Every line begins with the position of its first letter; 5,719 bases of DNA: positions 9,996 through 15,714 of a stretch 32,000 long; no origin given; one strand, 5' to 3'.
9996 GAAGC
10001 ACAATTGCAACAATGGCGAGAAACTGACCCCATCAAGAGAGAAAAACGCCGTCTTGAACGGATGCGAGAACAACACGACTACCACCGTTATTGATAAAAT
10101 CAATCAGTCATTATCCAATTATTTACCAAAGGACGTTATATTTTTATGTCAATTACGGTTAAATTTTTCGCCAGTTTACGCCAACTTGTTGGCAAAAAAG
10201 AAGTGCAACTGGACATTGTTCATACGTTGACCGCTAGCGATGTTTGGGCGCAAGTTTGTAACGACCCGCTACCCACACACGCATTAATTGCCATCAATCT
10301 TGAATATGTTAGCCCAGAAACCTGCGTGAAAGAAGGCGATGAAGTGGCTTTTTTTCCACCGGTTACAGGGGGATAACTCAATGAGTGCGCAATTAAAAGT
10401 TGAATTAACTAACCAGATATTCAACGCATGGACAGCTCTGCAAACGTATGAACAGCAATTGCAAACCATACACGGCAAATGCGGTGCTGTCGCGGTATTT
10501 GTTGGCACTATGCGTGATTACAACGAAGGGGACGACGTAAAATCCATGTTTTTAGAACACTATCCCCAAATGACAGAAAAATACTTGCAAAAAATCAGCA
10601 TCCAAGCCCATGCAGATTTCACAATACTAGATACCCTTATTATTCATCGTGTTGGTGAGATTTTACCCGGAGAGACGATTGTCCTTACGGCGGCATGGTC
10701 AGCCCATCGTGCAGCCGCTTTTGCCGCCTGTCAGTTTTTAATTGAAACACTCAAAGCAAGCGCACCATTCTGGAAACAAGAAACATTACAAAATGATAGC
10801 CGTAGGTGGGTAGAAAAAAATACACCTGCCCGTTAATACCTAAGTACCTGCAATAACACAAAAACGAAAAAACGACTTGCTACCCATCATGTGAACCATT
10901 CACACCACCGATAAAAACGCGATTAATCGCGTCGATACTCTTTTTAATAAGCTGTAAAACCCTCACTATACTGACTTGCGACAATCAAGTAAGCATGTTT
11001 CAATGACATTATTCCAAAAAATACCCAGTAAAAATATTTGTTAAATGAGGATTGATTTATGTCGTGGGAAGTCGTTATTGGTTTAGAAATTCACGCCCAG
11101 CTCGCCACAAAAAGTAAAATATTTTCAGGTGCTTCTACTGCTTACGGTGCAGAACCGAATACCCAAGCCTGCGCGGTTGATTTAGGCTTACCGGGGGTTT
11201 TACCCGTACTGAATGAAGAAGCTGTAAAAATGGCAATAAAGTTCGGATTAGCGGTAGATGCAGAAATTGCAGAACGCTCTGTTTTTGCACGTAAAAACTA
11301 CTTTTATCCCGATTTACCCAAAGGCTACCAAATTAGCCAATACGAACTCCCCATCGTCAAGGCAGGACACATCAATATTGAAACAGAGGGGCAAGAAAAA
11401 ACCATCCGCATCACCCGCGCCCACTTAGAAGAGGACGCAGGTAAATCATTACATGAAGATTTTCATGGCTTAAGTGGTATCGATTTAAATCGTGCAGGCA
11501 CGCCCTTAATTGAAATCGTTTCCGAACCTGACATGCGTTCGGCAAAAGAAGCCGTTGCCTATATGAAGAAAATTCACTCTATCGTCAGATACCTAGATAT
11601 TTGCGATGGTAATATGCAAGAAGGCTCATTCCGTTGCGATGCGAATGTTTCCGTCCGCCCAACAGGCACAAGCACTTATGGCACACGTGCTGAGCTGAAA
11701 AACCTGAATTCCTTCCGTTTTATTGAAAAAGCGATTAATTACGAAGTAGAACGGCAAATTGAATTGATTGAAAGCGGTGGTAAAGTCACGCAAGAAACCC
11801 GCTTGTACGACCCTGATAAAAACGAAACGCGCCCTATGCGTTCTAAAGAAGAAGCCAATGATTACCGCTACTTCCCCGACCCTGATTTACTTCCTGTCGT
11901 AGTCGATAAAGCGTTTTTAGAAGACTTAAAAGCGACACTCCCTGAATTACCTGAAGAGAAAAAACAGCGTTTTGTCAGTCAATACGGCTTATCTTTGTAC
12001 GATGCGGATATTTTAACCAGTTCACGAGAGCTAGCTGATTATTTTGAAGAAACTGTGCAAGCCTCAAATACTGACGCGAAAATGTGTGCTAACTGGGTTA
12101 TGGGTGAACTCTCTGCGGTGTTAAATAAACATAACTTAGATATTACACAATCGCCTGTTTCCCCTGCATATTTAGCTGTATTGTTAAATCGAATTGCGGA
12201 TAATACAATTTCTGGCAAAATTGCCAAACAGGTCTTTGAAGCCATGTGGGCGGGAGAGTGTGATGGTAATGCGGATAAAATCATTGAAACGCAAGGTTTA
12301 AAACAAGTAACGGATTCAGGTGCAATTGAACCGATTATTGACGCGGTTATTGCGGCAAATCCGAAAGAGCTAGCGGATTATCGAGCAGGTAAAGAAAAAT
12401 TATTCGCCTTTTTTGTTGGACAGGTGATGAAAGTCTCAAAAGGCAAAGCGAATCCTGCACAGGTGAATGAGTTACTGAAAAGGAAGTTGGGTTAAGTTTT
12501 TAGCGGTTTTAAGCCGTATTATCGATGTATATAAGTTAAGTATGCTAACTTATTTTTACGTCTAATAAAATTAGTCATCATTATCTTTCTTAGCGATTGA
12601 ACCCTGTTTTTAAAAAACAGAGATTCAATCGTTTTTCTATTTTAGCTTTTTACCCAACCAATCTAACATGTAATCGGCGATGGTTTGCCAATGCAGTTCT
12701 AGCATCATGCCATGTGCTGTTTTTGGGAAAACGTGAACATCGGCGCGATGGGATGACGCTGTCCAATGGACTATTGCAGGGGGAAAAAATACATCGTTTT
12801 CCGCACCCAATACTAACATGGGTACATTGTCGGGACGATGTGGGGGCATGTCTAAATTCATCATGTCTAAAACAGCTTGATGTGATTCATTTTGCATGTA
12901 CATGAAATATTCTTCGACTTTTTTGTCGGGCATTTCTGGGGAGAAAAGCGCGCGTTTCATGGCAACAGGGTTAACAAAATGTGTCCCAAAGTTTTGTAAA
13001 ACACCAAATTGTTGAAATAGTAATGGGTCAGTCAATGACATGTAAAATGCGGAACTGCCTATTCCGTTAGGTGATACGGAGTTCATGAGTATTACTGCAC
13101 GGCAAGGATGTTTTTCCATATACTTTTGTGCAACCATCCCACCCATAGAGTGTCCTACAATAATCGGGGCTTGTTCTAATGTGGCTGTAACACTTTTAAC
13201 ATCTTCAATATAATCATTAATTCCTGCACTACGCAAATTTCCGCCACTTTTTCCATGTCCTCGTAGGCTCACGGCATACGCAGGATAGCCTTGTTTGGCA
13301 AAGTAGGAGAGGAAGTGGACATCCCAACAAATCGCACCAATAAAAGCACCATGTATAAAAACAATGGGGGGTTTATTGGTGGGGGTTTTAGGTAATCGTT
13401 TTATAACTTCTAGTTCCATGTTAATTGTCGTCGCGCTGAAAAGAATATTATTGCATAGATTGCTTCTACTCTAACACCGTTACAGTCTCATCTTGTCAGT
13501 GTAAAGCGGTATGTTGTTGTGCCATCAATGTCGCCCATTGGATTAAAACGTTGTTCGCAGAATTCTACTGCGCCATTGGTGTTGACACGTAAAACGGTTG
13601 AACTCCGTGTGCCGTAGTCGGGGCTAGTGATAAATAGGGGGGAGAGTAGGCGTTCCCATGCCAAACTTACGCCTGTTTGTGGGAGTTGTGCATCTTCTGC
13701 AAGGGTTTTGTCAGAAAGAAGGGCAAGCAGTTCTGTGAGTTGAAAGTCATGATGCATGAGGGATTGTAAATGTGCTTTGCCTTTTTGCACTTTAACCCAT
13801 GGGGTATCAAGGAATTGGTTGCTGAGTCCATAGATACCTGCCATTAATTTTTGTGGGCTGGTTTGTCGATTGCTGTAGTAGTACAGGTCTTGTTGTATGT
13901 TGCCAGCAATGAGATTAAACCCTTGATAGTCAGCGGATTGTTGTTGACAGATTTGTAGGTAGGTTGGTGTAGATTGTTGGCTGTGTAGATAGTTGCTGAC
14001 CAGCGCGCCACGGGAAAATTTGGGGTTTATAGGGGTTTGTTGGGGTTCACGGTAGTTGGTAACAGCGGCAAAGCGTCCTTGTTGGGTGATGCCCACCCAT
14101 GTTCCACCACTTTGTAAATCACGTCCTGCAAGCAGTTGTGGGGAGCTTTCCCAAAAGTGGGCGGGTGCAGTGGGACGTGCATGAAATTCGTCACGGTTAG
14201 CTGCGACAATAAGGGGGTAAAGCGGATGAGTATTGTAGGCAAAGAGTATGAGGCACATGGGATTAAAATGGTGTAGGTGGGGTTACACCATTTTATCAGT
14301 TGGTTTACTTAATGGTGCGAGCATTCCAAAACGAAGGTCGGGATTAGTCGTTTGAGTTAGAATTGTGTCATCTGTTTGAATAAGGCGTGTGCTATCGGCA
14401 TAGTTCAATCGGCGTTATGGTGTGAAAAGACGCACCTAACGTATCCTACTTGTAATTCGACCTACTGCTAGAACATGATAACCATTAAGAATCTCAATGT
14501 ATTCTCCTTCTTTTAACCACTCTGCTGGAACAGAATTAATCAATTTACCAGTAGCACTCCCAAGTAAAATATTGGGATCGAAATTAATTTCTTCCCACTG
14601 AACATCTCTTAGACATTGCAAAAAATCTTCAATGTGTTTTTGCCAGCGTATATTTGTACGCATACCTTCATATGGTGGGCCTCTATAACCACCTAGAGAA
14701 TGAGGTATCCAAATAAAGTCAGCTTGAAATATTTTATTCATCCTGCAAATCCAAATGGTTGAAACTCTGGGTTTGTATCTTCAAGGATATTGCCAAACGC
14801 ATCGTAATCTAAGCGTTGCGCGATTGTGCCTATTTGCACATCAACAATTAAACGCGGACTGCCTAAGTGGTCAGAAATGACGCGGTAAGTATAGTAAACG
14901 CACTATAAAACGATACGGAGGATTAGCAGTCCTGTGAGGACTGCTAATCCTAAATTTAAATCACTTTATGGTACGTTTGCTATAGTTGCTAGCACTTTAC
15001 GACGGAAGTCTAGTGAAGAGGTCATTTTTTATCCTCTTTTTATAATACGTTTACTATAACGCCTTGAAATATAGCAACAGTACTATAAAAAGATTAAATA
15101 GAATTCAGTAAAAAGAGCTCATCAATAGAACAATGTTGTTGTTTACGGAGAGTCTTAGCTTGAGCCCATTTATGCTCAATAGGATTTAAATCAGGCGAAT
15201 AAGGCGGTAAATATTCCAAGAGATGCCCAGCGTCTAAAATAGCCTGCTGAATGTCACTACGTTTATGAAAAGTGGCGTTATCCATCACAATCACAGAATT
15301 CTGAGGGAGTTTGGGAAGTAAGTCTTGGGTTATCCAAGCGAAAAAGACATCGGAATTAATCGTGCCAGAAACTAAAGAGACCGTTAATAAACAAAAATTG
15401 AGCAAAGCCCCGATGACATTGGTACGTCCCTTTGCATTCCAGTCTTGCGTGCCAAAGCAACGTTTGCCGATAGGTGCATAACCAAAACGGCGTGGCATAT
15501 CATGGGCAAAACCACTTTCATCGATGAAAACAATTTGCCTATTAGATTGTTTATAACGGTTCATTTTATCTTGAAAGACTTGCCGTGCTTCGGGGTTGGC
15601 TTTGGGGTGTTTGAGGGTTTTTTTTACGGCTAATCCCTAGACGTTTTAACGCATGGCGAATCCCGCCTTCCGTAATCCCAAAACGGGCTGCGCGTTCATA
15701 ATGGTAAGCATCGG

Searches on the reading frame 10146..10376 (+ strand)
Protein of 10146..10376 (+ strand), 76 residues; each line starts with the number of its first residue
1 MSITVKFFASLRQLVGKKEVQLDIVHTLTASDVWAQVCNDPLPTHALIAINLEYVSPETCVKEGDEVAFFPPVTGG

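Call 33: search_protein_families(library=pfam, proteins=[window:10146-10376:+], max_evalue=0.01)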
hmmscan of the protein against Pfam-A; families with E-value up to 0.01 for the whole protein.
window:10146-10376:+ (76 aa): 2 families
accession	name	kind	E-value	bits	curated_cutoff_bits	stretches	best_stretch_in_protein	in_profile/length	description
PF02597.26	ThiS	-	1.9e-14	54.4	22.5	1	5-76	1-76/76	ThiS family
PF14451.12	Ub-Mut7C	-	0.0011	19.2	23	1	2-71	3-75/81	Mut7-C ubiquitin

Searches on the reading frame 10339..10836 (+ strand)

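Call 10: search_protein_families(library=pfam, proteins=[window:10339-10836:+], max_evalue=0.001)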
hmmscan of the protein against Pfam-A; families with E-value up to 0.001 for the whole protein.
window:10339-10836:+ (165 aa): 1 family
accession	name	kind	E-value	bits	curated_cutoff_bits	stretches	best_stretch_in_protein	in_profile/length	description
PF02391.22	MoaE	-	5.5e-33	114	23.4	1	35-140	9-113/114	MoaE protein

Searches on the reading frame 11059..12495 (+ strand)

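Call 10: search_protein_families(library=pfam, proteins=[window:11059-12495:+], max_evalue=0.001)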
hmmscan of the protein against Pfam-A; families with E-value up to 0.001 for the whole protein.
window:11059-12495:+ (478 aa): 2 families
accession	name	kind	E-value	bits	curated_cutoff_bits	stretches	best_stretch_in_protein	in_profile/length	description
PF02934.20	GatB_N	-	4e-127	423.6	23.4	1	5-287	1-276/277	GatB/GatE catalytic domain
PF02637.23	GatB_Yqey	-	5.5e-55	185.7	27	1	327-477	1-148/148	GatB domain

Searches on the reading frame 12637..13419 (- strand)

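Call 10: search_protein_families(library=pfam, proteins=[window:12637-13419:-], max_evalue=0.001)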
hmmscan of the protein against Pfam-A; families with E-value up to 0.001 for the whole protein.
window:12637-13419:- (260 aa): 6 families
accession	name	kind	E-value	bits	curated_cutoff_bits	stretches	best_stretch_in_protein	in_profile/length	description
PF12697.13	Abhydrolase_6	-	1.2e-25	91.9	26.3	1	19-248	1-215/217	Alpha/beta hydrolase family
PF12146.15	Hydrolase_4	-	6.7e-19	68.6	27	1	19-242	7-238/239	Serine aminopeptidase, S33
PF00561.26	Abhydrolase_1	-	3e-16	60.3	25.8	1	17-146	1-134/245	alpha/beta hydrolase fold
PF06821.19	Ser_hydrolase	-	0.00011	22.6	22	0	64-236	36-153/172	Serine hydrolase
PF01674.24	Lipase_2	-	0.00014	22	20.3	1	17-103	2-95/219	Lipase (class 2)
PF07819.20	PGAP1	-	0.00053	20.2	24.3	1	70-102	75-110/233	PGAP1-like alpha/beta domain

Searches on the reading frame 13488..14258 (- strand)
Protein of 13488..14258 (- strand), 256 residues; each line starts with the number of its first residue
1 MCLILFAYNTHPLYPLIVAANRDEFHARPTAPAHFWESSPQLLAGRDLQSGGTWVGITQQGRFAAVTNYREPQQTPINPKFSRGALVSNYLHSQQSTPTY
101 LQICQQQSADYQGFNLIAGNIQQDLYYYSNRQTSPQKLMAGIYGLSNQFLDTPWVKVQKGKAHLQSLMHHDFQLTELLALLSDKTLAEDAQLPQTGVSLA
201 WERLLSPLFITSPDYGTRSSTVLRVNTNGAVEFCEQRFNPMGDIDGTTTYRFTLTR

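Call 10: search_protein_families(library=pfam, proteins=[window:13488-14258:-], max_evalue=0.001)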
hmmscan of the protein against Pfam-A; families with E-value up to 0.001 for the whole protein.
window:13488-14258:- (256 aa): 1 family
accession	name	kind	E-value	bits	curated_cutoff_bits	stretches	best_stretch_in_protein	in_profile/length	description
PF05742.17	TANGO2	-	6.1e-78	262.9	22.6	1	1-239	1-256/257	Transport and Golgi organisation 2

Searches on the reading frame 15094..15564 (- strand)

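Call 10: search_protein_families(library=pfam, proteins=[window:15094-15564:-], max_evalue=0.001)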
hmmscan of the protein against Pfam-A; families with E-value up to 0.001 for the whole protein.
window:15094-15564:- (156 aa): 1 family
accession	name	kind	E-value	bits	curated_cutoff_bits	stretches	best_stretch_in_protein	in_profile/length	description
PF13358.12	DDE_3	-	1.1e-33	116.6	28.6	1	10-143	1-138/146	DDE superfamily endonuclease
